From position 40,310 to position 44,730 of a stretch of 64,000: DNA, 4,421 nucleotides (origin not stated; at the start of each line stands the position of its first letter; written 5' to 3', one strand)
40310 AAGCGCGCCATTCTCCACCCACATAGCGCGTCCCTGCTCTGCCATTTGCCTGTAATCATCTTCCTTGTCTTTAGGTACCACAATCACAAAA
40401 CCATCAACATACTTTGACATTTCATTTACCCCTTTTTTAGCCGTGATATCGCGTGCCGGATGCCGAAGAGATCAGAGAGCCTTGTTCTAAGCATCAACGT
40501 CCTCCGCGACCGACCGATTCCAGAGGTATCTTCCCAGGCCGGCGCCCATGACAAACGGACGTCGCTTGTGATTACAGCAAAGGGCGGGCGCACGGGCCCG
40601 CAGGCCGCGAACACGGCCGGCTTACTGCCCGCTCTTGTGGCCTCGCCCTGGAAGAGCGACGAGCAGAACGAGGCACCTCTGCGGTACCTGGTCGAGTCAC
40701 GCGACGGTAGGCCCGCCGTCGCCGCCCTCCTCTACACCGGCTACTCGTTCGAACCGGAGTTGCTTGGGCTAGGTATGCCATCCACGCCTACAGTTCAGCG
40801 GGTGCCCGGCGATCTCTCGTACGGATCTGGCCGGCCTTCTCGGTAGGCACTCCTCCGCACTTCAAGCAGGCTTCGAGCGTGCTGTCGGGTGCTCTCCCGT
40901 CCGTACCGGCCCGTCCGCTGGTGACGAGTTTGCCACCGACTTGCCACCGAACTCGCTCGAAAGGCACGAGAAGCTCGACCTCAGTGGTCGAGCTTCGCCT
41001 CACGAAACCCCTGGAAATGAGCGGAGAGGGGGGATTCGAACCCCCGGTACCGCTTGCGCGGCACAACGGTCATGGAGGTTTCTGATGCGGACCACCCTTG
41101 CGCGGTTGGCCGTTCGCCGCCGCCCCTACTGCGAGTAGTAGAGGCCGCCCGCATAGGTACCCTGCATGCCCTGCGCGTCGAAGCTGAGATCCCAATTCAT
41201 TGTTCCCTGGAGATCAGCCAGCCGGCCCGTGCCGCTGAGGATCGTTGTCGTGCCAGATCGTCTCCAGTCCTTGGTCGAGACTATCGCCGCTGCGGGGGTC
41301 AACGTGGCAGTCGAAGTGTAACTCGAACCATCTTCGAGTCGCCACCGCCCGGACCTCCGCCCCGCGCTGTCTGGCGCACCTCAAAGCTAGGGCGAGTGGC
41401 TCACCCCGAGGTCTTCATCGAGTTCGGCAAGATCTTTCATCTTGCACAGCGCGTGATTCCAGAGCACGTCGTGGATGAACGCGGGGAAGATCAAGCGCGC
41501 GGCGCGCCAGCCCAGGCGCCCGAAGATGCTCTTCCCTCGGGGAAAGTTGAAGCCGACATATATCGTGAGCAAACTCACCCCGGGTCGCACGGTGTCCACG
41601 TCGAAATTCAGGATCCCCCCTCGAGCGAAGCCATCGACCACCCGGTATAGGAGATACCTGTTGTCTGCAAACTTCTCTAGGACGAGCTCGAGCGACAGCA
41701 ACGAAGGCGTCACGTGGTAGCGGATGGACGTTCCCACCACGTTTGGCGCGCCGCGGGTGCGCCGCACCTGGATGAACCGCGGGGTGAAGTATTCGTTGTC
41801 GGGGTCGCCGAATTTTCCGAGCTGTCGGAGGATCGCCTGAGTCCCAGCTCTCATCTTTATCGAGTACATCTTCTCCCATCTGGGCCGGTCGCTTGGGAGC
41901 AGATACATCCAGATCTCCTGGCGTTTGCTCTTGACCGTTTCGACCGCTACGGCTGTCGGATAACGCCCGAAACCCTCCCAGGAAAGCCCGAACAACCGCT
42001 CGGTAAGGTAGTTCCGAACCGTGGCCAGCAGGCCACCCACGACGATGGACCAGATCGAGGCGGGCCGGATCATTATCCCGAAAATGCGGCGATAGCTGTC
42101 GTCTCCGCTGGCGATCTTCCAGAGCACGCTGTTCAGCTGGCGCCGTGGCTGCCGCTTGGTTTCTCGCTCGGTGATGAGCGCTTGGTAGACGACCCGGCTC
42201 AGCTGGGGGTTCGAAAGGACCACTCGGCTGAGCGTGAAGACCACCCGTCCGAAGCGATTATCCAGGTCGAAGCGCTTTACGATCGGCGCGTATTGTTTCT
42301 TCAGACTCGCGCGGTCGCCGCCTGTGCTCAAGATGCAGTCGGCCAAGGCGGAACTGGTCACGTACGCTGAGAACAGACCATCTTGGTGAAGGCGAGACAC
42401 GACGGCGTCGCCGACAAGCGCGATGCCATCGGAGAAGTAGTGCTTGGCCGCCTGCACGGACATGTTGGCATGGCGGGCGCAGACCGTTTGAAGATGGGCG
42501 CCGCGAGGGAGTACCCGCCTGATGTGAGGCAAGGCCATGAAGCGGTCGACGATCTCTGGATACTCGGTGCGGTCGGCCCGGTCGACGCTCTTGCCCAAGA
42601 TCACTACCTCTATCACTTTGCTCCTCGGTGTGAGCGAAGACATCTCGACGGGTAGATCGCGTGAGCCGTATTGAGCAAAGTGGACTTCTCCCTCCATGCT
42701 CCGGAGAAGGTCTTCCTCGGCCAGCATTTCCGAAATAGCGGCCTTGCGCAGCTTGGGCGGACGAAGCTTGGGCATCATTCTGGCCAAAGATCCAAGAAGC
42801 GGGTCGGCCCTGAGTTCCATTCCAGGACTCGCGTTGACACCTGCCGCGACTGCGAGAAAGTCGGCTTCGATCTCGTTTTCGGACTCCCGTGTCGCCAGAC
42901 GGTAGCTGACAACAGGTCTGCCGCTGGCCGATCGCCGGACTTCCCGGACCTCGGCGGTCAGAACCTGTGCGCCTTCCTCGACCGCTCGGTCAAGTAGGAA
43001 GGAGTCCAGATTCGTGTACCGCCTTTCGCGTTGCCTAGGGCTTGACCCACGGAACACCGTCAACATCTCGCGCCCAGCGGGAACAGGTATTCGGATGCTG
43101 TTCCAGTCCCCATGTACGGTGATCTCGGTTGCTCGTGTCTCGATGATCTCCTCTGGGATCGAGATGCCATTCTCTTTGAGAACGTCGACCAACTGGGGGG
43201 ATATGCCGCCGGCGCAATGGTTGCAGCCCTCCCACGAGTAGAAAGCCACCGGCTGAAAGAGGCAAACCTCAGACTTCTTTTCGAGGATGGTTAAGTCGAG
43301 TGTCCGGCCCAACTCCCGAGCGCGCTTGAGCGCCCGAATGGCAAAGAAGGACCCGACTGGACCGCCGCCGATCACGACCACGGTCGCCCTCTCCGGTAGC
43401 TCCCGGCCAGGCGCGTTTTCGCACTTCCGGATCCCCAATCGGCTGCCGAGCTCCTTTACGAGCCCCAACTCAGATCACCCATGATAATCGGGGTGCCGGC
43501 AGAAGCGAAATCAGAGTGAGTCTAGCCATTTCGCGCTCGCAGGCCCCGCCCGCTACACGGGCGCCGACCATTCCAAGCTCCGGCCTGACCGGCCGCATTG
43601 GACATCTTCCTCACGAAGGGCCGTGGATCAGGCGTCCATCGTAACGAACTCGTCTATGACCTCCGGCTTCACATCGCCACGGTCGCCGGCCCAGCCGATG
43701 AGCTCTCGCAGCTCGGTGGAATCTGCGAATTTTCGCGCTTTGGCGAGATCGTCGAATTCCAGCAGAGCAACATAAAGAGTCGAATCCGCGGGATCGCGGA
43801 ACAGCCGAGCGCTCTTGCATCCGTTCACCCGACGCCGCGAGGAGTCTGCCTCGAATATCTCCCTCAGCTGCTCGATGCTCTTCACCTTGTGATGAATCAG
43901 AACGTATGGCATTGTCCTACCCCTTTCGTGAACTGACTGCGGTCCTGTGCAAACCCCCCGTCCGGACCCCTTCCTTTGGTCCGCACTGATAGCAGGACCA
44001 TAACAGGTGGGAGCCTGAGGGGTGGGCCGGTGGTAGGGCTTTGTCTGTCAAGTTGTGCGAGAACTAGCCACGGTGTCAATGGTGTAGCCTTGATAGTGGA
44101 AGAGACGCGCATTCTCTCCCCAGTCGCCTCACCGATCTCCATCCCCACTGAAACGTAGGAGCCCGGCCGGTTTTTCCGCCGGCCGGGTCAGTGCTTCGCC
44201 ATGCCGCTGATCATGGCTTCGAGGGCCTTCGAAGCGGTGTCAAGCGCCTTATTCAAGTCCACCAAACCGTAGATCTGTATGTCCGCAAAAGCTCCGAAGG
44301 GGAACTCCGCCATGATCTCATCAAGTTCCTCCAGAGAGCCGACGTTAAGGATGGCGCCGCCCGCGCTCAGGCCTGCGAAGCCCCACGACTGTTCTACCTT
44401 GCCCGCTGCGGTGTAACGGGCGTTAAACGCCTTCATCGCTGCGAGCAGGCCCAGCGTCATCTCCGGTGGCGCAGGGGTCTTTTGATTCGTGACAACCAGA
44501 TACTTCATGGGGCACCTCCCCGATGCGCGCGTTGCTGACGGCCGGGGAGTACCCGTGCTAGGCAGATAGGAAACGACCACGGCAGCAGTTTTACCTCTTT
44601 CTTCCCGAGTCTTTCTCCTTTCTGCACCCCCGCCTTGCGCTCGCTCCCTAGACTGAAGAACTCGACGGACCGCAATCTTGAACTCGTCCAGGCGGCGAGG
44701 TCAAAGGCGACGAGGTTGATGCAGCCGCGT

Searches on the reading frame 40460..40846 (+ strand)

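Call 56: search_protein_families(library=pfam, proteins=[window:40460-40846:+], max_evalue=0.01)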
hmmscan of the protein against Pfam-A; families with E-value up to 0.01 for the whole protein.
window:40460-40846:+ (128 aa): 1 family
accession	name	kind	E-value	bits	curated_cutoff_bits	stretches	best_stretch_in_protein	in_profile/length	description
PF06882.17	DUF1263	-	0.0028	18.1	27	1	12-38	22-49/57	Protein of unknown function (DUF1263)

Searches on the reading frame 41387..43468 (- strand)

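Call 25: search_protein_families(library=pfam, proteins=[window:41387-43468:-], max_evalue=0.001)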
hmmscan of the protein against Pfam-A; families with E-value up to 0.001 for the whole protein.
window:41387-43468:- (693 aa): 3 families
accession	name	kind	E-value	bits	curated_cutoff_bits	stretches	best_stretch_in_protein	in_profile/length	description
PF01266.30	DAO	-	3.9e-06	27.1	27.9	0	157-322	154-299/353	FAD dependent oxidoreductase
PF07992.20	Pyr_redox_2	-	0.00034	20.6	26.1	0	22-69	136-178/291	Pyridine nucleotide-disulphide oxidoreductase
PF01494.25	FAD_binding_3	-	0.00042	20.1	22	0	28-356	2-293/349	FAD binding domain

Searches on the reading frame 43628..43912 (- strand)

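Call 56: search_protein_families(library=pfam, proteins=[window:43628-43912:-], max_evalue=0.01)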
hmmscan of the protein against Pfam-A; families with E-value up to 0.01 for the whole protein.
window:43628-43912:- (94 aa): 1 family
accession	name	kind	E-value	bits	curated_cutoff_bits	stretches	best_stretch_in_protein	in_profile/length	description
PF03992.22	ABM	-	5.4e-06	26.9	23.1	1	15-70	17-74/78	Antibiotic biosynthesis monooxygenase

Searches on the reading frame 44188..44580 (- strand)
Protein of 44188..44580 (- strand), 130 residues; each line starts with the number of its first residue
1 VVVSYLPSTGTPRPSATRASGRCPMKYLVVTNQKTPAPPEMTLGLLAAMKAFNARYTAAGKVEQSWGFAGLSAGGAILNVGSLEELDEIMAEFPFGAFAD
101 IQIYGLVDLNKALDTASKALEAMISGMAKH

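Call 56: search_protein_families(library=pfam, proteins=[window:44188-44580:-], max_evalue=0.01)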
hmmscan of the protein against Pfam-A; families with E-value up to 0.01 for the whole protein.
window:44188-44580:- (130 aa): 2 families
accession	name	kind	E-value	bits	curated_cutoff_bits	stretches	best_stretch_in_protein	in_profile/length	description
PF02426.22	MIase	-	3.8e-07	30.6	26.7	1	25-106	1-84/90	Muconolactone delta-isomerase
PF11746.14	DUF3303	-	0.0078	16.7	21.2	1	25-119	1-91/92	Domain of unknown function (DUF3303)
